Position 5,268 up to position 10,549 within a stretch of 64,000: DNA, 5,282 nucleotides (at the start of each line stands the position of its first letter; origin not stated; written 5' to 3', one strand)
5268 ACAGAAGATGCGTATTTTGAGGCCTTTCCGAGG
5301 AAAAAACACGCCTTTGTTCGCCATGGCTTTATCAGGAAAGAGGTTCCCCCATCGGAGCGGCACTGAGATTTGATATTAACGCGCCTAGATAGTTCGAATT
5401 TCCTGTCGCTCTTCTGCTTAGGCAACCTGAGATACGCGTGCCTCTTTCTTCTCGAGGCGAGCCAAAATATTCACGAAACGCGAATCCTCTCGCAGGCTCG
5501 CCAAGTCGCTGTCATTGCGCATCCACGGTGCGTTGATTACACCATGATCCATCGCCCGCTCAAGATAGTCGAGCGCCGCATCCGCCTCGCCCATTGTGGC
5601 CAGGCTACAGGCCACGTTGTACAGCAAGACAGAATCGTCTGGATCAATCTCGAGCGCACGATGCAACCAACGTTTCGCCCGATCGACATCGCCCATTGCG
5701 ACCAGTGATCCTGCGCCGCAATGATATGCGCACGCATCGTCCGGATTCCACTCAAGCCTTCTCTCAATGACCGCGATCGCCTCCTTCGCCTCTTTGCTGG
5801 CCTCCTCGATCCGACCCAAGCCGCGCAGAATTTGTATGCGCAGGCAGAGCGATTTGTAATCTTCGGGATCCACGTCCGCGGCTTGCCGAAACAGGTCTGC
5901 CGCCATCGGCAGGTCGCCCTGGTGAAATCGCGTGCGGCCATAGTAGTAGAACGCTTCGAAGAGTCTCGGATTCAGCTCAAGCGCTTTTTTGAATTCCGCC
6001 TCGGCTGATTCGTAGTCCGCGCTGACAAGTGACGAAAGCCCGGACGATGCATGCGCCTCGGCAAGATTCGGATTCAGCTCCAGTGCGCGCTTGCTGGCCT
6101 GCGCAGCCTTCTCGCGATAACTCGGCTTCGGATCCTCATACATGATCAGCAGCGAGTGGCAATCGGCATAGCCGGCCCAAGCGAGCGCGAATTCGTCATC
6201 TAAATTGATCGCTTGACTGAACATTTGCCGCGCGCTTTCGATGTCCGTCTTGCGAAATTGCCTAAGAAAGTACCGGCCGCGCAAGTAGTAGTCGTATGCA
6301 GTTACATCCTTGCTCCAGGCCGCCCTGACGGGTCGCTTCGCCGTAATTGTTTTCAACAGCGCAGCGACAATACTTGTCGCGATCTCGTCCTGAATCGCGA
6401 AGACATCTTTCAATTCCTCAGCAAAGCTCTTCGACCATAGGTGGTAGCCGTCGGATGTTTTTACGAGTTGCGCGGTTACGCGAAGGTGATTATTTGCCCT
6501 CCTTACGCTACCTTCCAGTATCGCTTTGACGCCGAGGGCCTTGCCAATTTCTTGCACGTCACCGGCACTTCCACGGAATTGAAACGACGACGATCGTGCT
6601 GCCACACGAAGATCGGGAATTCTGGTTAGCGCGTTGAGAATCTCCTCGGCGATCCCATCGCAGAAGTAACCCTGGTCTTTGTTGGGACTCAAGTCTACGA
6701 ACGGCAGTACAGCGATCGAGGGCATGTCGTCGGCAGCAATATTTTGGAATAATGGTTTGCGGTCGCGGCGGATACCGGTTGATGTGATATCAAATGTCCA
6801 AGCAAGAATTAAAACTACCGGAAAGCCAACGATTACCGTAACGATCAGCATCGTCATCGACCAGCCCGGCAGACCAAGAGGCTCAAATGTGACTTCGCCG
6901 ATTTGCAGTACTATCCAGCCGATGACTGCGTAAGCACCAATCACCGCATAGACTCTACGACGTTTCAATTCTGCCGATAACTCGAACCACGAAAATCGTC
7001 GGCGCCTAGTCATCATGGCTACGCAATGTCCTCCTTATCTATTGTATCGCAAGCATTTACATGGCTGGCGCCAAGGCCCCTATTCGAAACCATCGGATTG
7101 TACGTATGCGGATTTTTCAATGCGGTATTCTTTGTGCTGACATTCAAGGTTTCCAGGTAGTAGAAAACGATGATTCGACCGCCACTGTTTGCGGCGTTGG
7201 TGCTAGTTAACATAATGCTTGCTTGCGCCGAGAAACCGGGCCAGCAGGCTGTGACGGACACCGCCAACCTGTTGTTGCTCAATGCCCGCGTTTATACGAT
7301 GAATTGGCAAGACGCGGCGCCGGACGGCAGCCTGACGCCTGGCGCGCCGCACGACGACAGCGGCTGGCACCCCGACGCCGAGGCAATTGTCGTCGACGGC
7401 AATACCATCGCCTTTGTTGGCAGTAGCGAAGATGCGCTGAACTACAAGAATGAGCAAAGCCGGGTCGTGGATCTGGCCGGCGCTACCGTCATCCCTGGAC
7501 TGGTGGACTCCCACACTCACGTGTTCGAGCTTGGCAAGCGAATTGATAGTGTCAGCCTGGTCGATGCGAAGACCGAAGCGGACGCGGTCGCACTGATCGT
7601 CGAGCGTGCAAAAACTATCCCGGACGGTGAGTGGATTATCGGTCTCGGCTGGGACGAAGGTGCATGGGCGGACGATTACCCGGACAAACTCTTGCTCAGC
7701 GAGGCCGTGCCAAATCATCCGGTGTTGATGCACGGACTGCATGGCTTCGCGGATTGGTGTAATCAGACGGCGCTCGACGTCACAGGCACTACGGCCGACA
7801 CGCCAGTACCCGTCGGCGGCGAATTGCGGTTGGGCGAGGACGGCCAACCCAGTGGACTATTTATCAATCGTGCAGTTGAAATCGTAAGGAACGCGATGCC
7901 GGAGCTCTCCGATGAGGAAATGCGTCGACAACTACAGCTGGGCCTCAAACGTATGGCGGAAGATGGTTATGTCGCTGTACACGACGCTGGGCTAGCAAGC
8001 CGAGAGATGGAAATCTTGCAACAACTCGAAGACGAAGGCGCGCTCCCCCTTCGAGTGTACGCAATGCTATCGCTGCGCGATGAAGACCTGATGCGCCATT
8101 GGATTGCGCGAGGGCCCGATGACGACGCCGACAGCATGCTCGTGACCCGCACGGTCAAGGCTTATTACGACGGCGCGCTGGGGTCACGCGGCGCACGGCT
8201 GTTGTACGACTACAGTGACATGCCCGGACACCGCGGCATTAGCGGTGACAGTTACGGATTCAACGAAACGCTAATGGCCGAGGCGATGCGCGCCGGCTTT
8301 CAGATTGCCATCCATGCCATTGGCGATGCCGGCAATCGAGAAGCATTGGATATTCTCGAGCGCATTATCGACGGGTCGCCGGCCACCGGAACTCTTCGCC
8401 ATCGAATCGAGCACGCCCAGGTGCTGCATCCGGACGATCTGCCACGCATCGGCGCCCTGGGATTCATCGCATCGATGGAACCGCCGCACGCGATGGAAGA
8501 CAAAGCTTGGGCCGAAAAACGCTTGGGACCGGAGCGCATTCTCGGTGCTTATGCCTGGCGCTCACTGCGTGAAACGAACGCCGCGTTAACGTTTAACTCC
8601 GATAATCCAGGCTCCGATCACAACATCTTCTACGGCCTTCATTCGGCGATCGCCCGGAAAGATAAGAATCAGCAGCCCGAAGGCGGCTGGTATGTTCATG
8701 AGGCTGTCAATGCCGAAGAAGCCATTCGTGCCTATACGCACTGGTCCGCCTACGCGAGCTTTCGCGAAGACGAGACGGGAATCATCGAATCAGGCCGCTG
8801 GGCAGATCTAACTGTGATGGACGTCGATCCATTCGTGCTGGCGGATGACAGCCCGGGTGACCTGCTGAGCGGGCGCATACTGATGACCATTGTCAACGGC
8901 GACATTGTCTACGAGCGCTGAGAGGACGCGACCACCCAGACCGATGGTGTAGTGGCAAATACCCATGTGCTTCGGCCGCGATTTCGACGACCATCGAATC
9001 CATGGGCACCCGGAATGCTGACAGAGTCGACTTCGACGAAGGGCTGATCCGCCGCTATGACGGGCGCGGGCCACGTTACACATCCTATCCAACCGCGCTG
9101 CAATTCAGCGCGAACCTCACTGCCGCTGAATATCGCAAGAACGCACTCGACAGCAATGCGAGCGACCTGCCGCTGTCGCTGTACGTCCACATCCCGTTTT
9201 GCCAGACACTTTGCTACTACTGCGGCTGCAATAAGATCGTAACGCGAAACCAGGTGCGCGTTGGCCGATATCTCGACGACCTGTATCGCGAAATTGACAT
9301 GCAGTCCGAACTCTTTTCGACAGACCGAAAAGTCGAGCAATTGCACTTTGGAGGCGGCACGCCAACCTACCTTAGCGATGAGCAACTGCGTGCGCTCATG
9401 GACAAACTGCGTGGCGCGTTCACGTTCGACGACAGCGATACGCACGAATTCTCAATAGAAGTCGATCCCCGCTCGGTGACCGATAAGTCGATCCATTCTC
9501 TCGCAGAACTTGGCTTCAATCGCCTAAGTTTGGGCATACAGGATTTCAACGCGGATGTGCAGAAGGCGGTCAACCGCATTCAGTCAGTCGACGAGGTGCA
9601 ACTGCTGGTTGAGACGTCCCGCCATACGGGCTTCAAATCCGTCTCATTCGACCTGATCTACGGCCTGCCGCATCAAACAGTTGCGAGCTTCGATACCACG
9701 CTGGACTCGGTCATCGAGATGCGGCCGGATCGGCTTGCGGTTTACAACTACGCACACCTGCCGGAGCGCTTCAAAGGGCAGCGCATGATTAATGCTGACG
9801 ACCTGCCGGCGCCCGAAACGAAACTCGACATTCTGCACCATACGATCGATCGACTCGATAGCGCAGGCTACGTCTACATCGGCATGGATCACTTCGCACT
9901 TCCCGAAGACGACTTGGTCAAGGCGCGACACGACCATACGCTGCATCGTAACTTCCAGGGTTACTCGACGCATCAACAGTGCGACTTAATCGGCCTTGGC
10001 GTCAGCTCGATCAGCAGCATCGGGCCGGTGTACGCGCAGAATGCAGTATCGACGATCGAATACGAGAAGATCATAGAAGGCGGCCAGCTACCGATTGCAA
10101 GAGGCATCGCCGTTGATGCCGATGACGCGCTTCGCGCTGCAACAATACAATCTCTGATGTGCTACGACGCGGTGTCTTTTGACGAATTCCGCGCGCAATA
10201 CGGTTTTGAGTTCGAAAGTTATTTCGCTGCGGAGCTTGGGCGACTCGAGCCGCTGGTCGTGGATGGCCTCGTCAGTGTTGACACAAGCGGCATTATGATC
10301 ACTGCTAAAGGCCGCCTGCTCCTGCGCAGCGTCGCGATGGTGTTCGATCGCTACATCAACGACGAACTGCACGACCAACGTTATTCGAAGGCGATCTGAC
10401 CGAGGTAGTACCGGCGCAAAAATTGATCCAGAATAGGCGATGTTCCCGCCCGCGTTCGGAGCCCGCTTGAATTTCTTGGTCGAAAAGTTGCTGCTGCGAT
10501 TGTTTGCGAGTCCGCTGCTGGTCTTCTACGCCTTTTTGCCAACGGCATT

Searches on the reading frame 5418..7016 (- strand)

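Call 57: search_protein_families(library=pfam, proteins=[window:5418-7016:-], max_evalue=0.00001)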
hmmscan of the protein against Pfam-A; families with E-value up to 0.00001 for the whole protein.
window:5418-7016:- (532 aa): 15 families
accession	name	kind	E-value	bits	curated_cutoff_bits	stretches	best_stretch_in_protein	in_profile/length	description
PF07719.23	TPR_2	-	6.1e-20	70.1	27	0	354-386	2-34/34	Tetratricopeptide repeat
PF13431.12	TPR_17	-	5e-19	67.4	24.4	0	342-372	2-32/34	Tetratricopeptide repeat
PF14559.12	TPR_19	-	1.8e-15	57.4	25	0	438-489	1-52/68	Tetratricopeptide repeat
PF00515.34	TPR_1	-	1.9e-15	56.4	27.8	0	334-351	16-33/34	Tetratricopeptide repeat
PF13181.12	TPR_8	-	2.2e-15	55.8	25.7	0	334-350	16-32/34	Tetratricopeptide repeat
PF13428.12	TPR_14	-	3.5e-14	52.4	23.5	0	436-466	9-39/44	Tetratricopeptide repeat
PF13414.12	TPR_11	-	5.8e-14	52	26.8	0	334-367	9-42/42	TPR repeat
PF13424.12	TPR_12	-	5.5e-11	42.9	30.1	0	427-490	2-73/77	Tetratricopeptide repeat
PF13432.12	TPR_16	-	4.3e-10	40.3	32.7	1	332-385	10-63/65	Tetratricopeptide repeat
PF23914.1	TPR_CcmH_CycH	-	1.1e-09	38.8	42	0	400-487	56-146/158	Cytochrome c-type biogenesis protein H TPR domain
PF12895.13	ANAPC3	-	1.3e-08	35.5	27.2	0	410-488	5-82/82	Anaphase-promoting complex, cyclosome, subunit 3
PF17874.7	TPR_MalT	-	5.1e-08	33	45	0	306-457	22-190/336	MalT-like TPR region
PF13371.12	TPR_9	-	2.9e-07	30.8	35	0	406-462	7-63/73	Tetratricopeptide repeat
PF13374.12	TPR_10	-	2.1e-06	28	27.5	0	466-489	6-29/42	Tetratricopeptide repeat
PF25064.1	ARM_TT21_5th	-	3.3e-06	27.8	27.8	0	364-419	12-67/117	TT21 fifth ARM repeats domain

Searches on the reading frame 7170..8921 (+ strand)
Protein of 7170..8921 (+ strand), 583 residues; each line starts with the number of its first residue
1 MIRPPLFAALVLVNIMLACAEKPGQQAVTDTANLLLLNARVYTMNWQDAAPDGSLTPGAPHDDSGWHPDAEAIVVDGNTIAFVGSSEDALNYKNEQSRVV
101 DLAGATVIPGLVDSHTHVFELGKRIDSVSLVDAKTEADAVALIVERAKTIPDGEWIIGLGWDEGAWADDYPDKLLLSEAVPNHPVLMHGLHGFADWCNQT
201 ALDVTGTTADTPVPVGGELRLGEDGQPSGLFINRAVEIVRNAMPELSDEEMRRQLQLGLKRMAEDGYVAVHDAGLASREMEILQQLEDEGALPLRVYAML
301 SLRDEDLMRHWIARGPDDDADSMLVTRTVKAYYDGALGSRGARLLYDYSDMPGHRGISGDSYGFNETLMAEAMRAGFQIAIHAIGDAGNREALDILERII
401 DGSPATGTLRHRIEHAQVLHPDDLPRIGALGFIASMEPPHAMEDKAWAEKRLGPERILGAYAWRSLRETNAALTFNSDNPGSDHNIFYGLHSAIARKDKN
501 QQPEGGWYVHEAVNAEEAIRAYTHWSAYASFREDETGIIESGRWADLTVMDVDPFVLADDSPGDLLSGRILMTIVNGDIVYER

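Call 57: search_protein_families(library=pfam, proteins=[window:7170-8921:+], max_evalue=0.00001)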
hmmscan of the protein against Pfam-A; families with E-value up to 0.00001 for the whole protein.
window:7170-8921:+ (583 aa): 2 families
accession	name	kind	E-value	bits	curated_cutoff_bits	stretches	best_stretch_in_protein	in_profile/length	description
PF07969.17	Amidohydro_3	-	1.5e-86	292.2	29.7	1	98-581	1-472/472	Amidohydrolase family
PF01979.26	Amidohydro_1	-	1e-11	45.2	25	1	247-580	30-345/345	Amidohydrolase family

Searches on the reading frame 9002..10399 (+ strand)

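Call 75: search_protein_families(library=pfam, proteins=[window:9002-10399:+], max_evalue=0.00001)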
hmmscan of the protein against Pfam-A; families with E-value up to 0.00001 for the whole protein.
window:9002-10399:+ (465 aa): 2 families
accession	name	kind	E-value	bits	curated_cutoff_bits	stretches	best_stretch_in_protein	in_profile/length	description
PF04055.27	Radical_SAM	-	2.3e-24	86.9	29.5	1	61-236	1-165/166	Radical SAM superfamily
PF06969.22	HemN_C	-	7e-07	29.7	24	1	372-440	2-67/67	HemN C-terminal domain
